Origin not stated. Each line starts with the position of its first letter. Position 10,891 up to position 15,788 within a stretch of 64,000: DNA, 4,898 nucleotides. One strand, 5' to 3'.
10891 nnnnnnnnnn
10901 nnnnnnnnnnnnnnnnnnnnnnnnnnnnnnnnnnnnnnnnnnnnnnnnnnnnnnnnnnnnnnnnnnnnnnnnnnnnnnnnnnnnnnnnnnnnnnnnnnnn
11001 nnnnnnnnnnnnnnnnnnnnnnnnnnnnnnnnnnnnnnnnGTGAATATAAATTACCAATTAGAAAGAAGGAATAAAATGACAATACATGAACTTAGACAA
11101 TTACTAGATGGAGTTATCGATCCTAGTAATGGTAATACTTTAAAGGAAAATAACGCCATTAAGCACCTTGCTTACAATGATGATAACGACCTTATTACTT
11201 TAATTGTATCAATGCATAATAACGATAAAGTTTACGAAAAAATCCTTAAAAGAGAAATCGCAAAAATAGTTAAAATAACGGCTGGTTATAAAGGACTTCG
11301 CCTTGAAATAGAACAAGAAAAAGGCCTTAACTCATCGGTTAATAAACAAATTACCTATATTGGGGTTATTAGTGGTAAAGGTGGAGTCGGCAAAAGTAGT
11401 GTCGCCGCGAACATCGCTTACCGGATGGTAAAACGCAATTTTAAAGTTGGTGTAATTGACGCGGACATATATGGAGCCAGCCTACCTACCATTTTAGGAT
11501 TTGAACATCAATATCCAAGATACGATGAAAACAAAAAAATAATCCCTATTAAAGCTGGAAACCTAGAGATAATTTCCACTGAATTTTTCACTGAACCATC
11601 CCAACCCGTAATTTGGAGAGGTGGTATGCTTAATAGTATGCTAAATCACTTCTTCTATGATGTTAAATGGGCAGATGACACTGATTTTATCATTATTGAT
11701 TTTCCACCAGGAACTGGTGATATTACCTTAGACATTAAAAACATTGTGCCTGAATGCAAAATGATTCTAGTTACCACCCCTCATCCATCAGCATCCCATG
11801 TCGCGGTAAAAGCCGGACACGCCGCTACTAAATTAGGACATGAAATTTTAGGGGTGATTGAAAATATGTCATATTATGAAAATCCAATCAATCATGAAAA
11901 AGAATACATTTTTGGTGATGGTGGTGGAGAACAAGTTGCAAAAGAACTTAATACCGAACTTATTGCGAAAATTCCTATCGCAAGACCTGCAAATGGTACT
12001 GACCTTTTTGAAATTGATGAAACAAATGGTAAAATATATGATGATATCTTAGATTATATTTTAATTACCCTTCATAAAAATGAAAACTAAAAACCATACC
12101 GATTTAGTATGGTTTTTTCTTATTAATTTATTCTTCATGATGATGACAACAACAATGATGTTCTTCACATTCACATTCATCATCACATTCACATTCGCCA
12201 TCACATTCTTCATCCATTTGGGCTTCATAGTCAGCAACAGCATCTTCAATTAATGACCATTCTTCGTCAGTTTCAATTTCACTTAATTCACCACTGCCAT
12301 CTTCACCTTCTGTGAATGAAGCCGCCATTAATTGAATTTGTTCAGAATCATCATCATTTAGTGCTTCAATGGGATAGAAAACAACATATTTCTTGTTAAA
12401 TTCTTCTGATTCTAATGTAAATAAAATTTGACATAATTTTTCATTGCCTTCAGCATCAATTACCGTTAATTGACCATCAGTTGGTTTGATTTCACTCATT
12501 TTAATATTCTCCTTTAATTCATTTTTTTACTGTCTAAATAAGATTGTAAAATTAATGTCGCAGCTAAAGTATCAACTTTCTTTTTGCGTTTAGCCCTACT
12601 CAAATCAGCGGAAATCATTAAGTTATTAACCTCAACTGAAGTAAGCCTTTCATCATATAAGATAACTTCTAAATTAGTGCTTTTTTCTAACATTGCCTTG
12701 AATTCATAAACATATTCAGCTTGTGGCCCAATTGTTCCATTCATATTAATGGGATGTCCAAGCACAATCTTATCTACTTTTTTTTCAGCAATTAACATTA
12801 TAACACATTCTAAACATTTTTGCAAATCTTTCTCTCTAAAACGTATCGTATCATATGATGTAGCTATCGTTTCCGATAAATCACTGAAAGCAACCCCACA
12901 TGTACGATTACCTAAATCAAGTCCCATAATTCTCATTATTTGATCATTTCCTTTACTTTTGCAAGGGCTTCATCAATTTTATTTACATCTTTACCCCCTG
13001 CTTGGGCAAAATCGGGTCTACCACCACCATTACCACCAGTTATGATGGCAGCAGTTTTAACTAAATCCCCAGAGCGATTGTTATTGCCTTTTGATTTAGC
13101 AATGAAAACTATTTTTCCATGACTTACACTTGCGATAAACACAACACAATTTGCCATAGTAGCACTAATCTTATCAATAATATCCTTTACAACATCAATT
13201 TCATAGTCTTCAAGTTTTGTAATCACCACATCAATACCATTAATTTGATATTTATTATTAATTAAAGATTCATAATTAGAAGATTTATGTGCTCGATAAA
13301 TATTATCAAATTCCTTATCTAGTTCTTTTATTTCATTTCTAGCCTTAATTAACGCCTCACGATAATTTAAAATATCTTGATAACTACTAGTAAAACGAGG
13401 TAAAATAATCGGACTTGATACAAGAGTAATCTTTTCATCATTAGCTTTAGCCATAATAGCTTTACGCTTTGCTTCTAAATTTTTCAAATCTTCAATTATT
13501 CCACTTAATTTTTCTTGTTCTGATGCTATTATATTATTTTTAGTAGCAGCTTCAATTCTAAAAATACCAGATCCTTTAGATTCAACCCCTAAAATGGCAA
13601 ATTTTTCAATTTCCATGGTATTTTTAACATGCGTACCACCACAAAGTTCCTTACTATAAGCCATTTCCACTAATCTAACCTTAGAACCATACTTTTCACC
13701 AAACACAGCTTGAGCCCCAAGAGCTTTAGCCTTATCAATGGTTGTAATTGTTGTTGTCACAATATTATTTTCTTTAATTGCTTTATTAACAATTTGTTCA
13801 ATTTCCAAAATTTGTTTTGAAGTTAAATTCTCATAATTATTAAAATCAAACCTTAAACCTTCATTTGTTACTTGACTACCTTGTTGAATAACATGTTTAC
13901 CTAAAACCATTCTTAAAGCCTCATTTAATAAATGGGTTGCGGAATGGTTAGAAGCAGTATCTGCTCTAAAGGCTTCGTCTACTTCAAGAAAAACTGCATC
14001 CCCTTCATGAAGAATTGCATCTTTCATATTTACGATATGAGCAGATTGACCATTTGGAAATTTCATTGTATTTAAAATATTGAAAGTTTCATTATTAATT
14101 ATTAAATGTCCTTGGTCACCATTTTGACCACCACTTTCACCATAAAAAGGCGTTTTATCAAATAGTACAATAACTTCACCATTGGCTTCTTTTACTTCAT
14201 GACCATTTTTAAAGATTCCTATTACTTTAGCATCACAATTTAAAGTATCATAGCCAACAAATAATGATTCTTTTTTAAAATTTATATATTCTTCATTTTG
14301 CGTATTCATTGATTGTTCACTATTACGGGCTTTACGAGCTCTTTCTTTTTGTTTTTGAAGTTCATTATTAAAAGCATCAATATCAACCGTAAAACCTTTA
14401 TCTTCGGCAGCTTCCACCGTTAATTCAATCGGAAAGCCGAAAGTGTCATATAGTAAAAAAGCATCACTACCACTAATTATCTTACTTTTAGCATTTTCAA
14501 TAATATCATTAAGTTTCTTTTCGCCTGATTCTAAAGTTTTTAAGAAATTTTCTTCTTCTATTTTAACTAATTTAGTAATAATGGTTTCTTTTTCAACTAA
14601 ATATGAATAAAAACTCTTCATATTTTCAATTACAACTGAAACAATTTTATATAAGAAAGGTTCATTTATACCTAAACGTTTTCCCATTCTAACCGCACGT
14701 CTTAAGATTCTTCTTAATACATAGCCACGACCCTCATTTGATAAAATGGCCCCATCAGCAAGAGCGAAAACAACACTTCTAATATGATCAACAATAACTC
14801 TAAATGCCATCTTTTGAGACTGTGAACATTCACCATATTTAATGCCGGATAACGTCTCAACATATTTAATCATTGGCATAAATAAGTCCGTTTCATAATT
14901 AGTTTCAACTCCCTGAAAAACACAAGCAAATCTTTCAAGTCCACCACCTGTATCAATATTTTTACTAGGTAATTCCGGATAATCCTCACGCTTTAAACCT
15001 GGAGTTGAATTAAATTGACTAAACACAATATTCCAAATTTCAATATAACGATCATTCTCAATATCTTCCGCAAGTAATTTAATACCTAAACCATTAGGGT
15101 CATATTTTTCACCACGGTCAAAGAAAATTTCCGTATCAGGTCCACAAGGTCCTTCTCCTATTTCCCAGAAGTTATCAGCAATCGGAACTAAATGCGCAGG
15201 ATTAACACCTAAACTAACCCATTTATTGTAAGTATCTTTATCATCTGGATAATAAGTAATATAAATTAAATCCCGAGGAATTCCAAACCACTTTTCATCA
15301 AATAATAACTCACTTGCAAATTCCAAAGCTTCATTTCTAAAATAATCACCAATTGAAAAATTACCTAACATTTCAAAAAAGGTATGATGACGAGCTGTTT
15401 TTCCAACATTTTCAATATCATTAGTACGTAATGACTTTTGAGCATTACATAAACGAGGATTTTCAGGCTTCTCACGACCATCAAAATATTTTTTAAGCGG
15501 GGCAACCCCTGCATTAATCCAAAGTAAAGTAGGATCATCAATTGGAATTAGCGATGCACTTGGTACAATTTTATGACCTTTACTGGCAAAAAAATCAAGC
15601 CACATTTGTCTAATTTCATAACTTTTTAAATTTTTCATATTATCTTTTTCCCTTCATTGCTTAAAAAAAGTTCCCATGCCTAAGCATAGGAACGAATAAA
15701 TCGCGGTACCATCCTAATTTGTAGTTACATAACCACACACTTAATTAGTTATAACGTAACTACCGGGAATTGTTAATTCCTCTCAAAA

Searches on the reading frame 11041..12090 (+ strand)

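Call 5: search_protein_families(library=pfam, proteins=[window:11041-12090:+], max_evalue=0.01)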
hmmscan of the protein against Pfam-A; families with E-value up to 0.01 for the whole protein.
window:11041-12090:+ (349 aa): 8 families
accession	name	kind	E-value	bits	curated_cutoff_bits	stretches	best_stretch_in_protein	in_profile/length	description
PF10609.15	ParA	-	1.2e-70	238.2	27.1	1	106-315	5-213/246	NUBPL iron-transfer P-loop NTPase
PF01656.29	CbiA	-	4.4e-10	40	25.4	1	108-247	2-54/125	CobQ/CobB/MinD/ParA nucleotide binding domain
PF13614.12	AAA_31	-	3e-08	34.3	27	1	106-229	3-133/177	AAA domain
PF02374.21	ArsA_ATPase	-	7.8e-05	22.5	24.3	1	109-142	5-38/305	Anion-transporting ATPase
PF09140.17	MipZ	-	0.00049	19.9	20.7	1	109-222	5-108/262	ATPase MipZ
PF20720.3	nSTAND3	-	0.0031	17.7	27.2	1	109-139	21-51/155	Novel STAND NTPase 3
PF03193.22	RsgA_GTPase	-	0.0037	17.5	30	1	38-127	41-128/174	RsgA GTPase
PF00142.24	Fer4_NifH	-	0.0087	16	25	0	110-143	5-38/271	4Fe-4S iron sulfur cluster binding proteins, NifH/frxC family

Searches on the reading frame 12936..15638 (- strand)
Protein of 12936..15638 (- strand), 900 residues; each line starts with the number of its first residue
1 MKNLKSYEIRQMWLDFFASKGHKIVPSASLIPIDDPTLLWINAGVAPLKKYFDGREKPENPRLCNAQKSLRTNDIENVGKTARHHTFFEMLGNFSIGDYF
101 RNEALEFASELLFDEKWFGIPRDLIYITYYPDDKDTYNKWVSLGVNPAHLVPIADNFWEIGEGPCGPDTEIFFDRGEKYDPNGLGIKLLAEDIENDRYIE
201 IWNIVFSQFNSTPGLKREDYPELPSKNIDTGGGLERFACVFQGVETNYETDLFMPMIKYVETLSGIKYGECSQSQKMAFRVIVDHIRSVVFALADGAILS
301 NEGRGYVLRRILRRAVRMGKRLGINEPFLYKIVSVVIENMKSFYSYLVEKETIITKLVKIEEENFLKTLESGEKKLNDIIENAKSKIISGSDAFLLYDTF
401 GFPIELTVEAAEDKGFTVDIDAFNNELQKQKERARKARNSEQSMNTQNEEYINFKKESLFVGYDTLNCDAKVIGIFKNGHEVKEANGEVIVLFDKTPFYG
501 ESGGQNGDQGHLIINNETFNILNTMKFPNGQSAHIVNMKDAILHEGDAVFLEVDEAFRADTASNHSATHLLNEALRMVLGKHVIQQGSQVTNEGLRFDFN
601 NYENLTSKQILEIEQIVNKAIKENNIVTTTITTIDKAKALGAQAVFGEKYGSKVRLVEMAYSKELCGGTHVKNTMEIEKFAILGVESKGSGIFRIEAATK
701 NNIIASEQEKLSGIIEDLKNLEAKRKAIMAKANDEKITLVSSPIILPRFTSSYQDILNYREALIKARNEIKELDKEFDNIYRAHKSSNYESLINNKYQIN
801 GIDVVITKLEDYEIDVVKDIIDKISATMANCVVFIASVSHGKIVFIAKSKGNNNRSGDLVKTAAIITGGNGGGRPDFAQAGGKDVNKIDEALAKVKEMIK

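Call 5: search_protein_families(library=pfam, proteins=[window:12936-15638:-], max_evalue=0.01)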
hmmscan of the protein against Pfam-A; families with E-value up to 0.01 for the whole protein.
window:12936-15638:- (900 aa): 3 families
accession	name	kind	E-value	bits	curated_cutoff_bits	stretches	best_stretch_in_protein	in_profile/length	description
PF01411.24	tRNA-synt_2c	-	2.9e-189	630.6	30.3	1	8-555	1-550/552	tRNA synthetases class II (A)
PF07973.19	tRNA_SAD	-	8.5e-14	51.7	24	1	654-696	1-44/44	Threonyl and Alanyl tRNA synthetase second additional domain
PF02272.25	DHHA1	-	2e-12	47.9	25.9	1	803-900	3-101/102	DHHA1 domain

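Call 9: find_encoding_contigs(protein=window:12936-15638:-, flank=10000, max_places=10)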
Protein window:12936-15638:- (900 aa): 1 contig read that carries it; 1 place shown.
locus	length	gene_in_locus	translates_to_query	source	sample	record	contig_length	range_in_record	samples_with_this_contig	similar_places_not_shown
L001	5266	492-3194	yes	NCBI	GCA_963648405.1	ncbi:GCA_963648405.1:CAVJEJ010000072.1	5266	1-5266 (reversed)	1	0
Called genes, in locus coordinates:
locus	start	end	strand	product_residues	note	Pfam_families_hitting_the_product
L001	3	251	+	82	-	?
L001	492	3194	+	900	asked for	PF01411:tRNA-synt_2c, PF07973:tRNA_SAD, PF02272:DHHA1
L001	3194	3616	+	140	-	PF03652:RuvX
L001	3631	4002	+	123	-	PF06949:DUF1292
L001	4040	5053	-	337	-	PF01656:CbiA, PF10609:ParA, PF13614:AAA_31 (weak)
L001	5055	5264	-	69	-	?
